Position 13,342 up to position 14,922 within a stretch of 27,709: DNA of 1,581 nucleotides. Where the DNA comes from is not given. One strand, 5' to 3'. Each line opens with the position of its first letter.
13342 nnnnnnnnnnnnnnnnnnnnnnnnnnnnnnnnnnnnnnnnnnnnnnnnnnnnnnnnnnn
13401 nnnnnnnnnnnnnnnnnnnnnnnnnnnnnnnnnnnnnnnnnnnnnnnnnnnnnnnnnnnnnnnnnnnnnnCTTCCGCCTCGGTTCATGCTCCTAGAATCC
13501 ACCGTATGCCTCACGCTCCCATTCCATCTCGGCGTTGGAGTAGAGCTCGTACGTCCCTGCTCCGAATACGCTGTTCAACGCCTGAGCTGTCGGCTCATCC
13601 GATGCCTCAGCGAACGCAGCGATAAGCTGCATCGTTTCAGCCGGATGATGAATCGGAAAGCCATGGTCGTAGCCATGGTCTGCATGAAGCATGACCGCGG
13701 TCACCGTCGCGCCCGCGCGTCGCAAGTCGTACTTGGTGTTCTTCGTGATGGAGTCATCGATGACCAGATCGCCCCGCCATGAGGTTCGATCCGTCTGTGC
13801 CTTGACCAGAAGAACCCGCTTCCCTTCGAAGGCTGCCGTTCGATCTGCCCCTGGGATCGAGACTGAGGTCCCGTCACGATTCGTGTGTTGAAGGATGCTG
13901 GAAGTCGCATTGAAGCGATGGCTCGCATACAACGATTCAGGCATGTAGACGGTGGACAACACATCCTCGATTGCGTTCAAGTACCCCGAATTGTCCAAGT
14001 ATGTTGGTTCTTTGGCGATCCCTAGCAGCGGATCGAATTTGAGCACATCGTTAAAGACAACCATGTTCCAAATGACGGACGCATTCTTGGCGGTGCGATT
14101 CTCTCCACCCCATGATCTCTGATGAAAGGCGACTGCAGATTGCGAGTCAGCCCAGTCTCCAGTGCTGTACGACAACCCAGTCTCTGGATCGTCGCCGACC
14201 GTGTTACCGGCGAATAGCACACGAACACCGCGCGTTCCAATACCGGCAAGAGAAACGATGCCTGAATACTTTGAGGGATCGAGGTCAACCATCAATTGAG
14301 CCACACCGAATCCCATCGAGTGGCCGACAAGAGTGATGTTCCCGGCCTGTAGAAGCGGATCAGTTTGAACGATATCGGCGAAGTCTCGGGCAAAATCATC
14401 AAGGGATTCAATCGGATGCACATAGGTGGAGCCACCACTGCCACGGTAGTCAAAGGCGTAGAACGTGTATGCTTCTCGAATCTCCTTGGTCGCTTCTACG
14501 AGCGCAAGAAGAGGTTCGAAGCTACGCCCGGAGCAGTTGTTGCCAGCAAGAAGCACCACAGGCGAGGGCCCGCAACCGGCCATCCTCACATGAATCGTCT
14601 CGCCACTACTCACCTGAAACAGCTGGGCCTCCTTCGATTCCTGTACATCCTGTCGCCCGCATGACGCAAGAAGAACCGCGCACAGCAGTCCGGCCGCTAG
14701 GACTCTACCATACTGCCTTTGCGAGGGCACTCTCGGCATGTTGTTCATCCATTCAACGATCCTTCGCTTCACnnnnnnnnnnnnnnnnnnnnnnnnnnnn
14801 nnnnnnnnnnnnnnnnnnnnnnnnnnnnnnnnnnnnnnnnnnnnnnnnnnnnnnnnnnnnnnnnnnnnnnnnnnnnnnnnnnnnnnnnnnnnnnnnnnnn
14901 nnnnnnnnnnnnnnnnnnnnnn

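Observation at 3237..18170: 16-gene operon that looks like a complete ester capture, import, activation and cleavage route, possibly for PHA/3-hydroxyacyl esters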

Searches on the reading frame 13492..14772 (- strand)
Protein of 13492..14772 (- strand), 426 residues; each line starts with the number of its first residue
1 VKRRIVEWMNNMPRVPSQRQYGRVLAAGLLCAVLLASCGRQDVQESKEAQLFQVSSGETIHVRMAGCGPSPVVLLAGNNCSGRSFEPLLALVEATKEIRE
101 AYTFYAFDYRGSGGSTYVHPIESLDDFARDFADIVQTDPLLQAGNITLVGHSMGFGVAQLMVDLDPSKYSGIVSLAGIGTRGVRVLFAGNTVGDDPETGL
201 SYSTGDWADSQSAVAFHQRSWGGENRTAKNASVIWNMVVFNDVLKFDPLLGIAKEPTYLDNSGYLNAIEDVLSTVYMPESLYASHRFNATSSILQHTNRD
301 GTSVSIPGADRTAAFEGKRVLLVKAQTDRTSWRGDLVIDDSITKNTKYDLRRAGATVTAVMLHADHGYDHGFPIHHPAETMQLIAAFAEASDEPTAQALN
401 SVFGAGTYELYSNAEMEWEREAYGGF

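Call 4: search_protein_families(library=pfam, proteins=[window:13492-14772:-])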
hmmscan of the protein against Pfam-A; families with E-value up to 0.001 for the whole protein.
window:13492-14772:- (426 aa): 3 families
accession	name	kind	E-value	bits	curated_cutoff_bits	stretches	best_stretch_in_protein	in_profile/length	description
PF12697.13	Abhydrolase_6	-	2.3e-10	41.9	26.3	1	72-379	1-213/217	Alpha/beta hydrolase family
PF00561.26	Abhydrolase_1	-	7.2e-09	36.1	25.8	1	71-177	2-102/245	alpha/beta hydrolase fold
PF12146.15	Hydrolase_4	-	1.4e-08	34.8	27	1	101-176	31-108/239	Serine aminopeptidase, S33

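Call 6: search_protein_families(library=ncbifam, proteins=[window:13492-14772:-], max_evalue=0.00001)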
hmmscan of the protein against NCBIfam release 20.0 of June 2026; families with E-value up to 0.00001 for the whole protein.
window:13492-14772:- (426 aa): 2 families
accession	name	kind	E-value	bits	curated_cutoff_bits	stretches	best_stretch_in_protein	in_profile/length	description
NF050089.1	i_nPHAscl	equivalog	1.3e-22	80.2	300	1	53-293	2-216/288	intracellular short-chain-length polyhydroxyalkanoate depolymerase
NF011457.0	PRK14875.1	equivalog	2.3e-06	26.8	307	1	56-178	118-232/372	acetoin dehydrogenase dihydrolipoyllysine-residue acetyltransferase subunit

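Call 10: search_solved_structures(query=window:13492-14772:-, max_evalue=0.01, show_alignments=2)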
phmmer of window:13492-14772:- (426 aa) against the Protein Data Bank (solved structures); distinct sequences matched with E-value up to 0.01: 8.
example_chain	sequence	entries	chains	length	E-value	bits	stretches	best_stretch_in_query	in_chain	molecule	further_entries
8ynv_A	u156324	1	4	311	1e-10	44.4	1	51-200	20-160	poly(3-hydroxybutyrate) depolymerase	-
8ynw_A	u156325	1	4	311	2.6e-10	43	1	51-200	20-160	Poly(3-hydroxybutyrate) depolymerase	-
5h3h_A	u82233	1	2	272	5.6e-05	25.5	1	52-168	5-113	Abhydrolase domain-containing protein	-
1hkh_A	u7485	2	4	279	0.00022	23.5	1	66-157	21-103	GAMMA LACTAMASE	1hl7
3fob_A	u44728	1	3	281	0.00043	22.6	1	66-158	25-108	Bromoperoxidase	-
3kxp_A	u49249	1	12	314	0.0023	20.2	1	59-155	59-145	Alpha-(N-acetylaminomethylene)succinic acid hydrolase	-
1a8q_A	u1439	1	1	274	0.0059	18.8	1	71-158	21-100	BROMOPEROXIDASE A1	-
3pf8_A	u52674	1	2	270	0.0068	18.6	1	102-193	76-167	Cinnamoyl esterase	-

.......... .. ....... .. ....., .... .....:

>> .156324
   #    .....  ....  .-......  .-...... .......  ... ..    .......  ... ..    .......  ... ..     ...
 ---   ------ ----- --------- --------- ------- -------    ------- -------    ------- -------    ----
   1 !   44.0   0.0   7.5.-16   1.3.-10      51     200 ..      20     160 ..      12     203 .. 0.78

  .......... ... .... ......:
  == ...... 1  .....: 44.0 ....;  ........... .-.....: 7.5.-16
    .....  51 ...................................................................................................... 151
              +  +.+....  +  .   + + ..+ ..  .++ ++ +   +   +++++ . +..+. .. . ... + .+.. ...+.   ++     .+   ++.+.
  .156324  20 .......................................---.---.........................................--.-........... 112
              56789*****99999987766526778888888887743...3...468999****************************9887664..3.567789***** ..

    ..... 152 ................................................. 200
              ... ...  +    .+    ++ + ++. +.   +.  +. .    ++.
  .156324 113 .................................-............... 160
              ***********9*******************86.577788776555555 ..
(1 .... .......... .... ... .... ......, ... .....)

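Call 34: find_homologous_proteins(query=window:13492-14772:-, max_evalue=0.00001)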
Query window:13492-14772:- (426 aa): 85 proteins with E <= 0.00001 among 8000 candidates.
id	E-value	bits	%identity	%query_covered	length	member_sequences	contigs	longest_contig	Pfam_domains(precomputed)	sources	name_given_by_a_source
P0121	7.1e-278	939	100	97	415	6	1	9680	PF12697.14,PF00561.27,PF12146.16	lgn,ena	-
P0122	3.7e-244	828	86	98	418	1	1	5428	PF12697.14,PF00561.27,PF12146.16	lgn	-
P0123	2.0e-237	806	89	93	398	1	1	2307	PF12697.14,PF00561.27,PF12146.16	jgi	jgi:pimeloyl-ACP methyl ester carboxylesterase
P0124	3.3e-176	604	67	93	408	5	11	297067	PF12697.14,PF00561.27,PF12146.16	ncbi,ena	-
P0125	8.2e-173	593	66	91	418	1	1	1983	PF12697.14,PF00561.27,PF12146.16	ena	-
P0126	1.9e-170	585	64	97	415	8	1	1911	PF12697.14,PF00561.27,PF12146.16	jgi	jgi:pimeloyl-ACP methyl ester carboxylesterase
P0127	1.0e-169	583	63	99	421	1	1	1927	PF12697.14,PF00561.27,PF12146.16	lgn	-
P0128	3.6e-167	575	63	97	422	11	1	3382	PF12697.14,PF00561.27,PF12146.16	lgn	-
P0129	8.0e-165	567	63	93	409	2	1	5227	PF12697.14,PF00561.27,PF12146.16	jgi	jgi:pimeloyl-ACP methyl ester carboxylesterase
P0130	2.9e-164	565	64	93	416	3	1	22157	PF12697.14,PF00561.27,PF12146.16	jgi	-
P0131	7.2e-162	557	62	92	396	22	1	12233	PF12697.14,PF00561.27,PF12146.16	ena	-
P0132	7.5e-162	557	67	88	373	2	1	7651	PF12697.14,PF00561.27,PF12146.16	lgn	-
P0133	1.6e-161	556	66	88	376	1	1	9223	PF12697.14,PF00561.27,PF12146.16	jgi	jgi:pimeloyl-ACP methyl ester carboxylesterase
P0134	7.1e-161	554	63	95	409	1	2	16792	PF12697.14,PF00561.27,PF12146.16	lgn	-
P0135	8.3e-160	550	68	83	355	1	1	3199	PF12697.14,PF00561.27,PF12146.16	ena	-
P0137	1.3e-158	546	63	93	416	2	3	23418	PF12697.14,PF00561.27,PF12146.16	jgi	-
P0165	2.6e-92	328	46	87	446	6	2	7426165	PF12697.14,PF00561.27,PF12146.16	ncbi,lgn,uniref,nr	ncbi:alpha/beta fold hydrolase [Pseudoduganella umbonata]|uniref:Alpha/beta hydrolase n=1 Tax=Pseudo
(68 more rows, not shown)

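Call 35: find_encoding_contigs(protein=P0137, flank=10000, max_places=1)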
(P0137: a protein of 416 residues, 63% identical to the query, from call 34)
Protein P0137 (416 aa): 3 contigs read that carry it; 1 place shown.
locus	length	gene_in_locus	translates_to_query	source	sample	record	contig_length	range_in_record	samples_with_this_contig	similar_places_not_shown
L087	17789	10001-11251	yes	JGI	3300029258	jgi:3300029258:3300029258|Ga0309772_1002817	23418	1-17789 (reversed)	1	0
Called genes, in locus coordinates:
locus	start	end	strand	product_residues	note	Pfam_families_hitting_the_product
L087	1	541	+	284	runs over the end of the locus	PF13527:Acetyltransf_9 (faint), PF00583:Acetyltransf_1, PF13508:Acetyltransf_7, PF08445:FR47 (faint), PF00583:Acetyltransf_1, PF13673:Acetyltransf_10 (weak), PF13508:Acetyltransf_7 (weak)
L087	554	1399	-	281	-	PF00763:THF_DHG_CYH, PF02882:THF_DHG_CYH_C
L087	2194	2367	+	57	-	-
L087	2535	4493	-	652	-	PF16177:ACAS_N, PF00501:AMP-binding, PF13193:AMP-binding_C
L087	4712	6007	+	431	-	PF00440:TetR_N, PF14514:TetR_C_9 (faint), PF17932:TetR_C_24 (faint), PF00440:TetR_N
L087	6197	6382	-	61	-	-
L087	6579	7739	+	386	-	PF00108:Thiolase_N, PF08545:ACP_syn_III (faint), PF22691:Thiolase_C_1, PF02803:Thiolase_C (weak)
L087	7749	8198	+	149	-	PF12172:zf-ChsH2, PF01796:OB_ChsH2_C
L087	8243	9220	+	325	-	PF08545:ACP_syn_III, PF08541:ACP_syn_III_C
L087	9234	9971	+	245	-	PF00106:adh_short, PF08659:KR, PF13561:adh_short_C2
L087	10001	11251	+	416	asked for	PF00561:Abhydrolase_1, PF12697:Abhydrolase_6, PF12146:Hydrolase_4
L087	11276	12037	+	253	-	PF00106:adh_short, PF08659:KR (weak), PF13561:adh_short_C2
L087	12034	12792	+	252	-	PF00106:adh_short, PF08659:KR, PF13561:adh_short_C2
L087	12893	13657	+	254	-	PF00378:ECH_1, PF16113:ECH_2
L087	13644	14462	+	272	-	PF00561:Abhydrolase_1, PF12146:Hydrolase_4, PF12697:Abhydrolase_6, PF08386:Abhydrolase_4 (weak)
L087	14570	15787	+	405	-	PF13458:Peripla_BP_6, PF01094:ANF_receptor (weak), PF13433:Peripla_BP_5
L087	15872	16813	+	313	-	PF02653:BPD_transp_2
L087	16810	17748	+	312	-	PF02653:BPD_transp_2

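Call 36: find_encoding_contigs(protein=P0124, flank=10000, max_places=1)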
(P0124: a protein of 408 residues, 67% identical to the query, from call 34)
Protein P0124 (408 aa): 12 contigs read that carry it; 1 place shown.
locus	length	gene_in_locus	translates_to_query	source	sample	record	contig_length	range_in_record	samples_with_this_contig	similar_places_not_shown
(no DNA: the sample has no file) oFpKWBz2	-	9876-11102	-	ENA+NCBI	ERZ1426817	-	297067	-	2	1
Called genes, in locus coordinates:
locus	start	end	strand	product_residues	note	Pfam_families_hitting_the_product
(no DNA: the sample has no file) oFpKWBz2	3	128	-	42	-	?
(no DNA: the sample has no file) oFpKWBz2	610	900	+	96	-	-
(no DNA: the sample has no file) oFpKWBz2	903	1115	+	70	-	PF21748:UPF0150 (weak), PF15919:HicB_lk_antitox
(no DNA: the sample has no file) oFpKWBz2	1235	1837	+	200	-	PF12641:Flavodoxin_3 (faint)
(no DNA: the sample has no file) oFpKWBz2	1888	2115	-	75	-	PF12441:CopG_antitoxin (weak)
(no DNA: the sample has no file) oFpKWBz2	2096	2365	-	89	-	PF04365:BrnT_toxin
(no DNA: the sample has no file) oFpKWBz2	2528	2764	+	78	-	-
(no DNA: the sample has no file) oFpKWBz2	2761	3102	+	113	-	PF02452:PemK_toxin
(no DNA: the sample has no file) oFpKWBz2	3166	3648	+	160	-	PF00578:AhpC-TSA, PF08534:Redoxin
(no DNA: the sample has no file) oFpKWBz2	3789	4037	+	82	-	PF04014:MazE_antitoxin (weak)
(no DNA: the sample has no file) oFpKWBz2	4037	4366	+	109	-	PF02452:PemK_toxin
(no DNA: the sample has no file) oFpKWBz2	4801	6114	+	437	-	PF00440:TetR_N, PF14514:TetR_C_9 (faint), PF17932:TetR_C_24 (weak), PF21351:TetR_C_41 (faint), PF00440:TetR_N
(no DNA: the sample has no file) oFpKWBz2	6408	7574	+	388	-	PF00108:Thiolase_N, PF00109:ketoacyl-synt (weak), PF22691:Thiolase_C_1, PF02803:Thiolase_C (weak)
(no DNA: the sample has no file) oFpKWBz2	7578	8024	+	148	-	PF12172:zf-ChsH2, PF01796:OB_ChsH2_C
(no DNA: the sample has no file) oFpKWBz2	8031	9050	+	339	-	PF08545:ACP_syn_III, PF08541:ACP_syn_III_C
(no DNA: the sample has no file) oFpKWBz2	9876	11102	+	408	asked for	PF00561:Abhydrolase_1, PF12697:Abhydrolase_6, PF12146:Hydrolase_4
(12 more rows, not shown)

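Call 37: find_encoding_contigs(protein=P0165, flank=8000, max_places=1)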
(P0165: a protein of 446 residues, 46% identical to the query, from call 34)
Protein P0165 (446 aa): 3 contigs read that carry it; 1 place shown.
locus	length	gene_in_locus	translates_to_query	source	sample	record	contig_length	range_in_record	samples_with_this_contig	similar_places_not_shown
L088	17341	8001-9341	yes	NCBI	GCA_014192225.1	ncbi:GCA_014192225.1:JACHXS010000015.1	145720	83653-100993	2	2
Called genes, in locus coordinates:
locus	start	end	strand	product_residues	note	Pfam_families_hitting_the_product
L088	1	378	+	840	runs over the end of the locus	PF08447:PAS_3, PF00989:PAS (weak), PF08448:PAS_4, PF13188:PAS_8, PF13426:PAS_9, PF08447:PAS_3, PF00990:GGDEF, PF00563:EAL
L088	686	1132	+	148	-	PF00072:Response_reg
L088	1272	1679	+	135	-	-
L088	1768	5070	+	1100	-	PF00497:SBP_bac_3, PF00989:PAS, PF08448:PAS_4, PF13188:PAS_8 (faint), PF13426:PAS_9 (faint), PF00990:GGDEF, PF00563:EAL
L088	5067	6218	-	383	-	PF00149:Metallophos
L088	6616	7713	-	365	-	-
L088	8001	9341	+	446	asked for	PF00561:Abhydrolase_1, PF12146:Hydrolase_4, PF12697:Abhydrolase_6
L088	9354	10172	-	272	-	PF05985:EutC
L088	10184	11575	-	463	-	PF06751:EutB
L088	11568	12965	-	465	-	PF00324:AA_permease, PF13520:AA_permease_2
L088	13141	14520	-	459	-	PF00072:Response_reg, PF00158:Sigma54_activat, PF14532:Sigma54_activ_2, PF07728:AAA_5 (weak), PF25601:AAA_lid_14, PF02954:HTH_8 (weak)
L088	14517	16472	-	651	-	PF02743:dCache_1, PF00512:HisKA (weak), PF02518:HATPase_c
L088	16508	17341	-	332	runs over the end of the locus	PF13609:Porin_4, PF00267:Porin_1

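Call 46: predict_structure(alignment_id=A2)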
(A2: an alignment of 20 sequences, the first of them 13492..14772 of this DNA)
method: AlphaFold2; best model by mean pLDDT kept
length: 426 residues; sequences in the alignment: 20
mean_pLDDT: 85.9   pTM: 0.83
mean pLDDT of the five models: 85.9, 84.0, 83.9, 79.1, 77.1
residues with pLDDT >= 90: 246; 70-90: 120; 50-70: 30; < 50: 30
segments of 3 or more residues with pLDDT < 50: 1-18, 37-46
pLDDT, mean of each block of 10 residues (from residue 1): 45 45 62 53 56 95 96 91 92 96 96 88 94 97 97 93 96 86 77 87 90 85 73 89 93 91 88 86 88 89 90 94 94 90 92 96 94 91 94 90 95 93 56
secondary structure, 60 per line:
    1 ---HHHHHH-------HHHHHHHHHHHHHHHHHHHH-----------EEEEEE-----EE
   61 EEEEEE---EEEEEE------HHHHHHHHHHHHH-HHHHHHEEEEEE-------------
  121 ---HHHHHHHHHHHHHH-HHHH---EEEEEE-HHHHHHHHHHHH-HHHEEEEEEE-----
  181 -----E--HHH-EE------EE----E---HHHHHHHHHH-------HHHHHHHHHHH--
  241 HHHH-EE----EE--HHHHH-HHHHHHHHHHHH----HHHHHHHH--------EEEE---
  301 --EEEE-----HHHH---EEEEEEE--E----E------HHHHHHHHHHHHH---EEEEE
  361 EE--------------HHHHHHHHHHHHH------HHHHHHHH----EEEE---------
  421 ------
elements in order: H4-9 H17-36 E48-53 E59-66 E70-75 H82-94 H96-101 E102-107 H124-137 H139-142 E146-151 H153-164 E169-175 H211-220 H228-238 H241-244 H256-260 H262-273 H278-285 E294-297 E303-306 H312-315 E319-325 H340-352 E356-362 H377-389 H396-403 E408-411
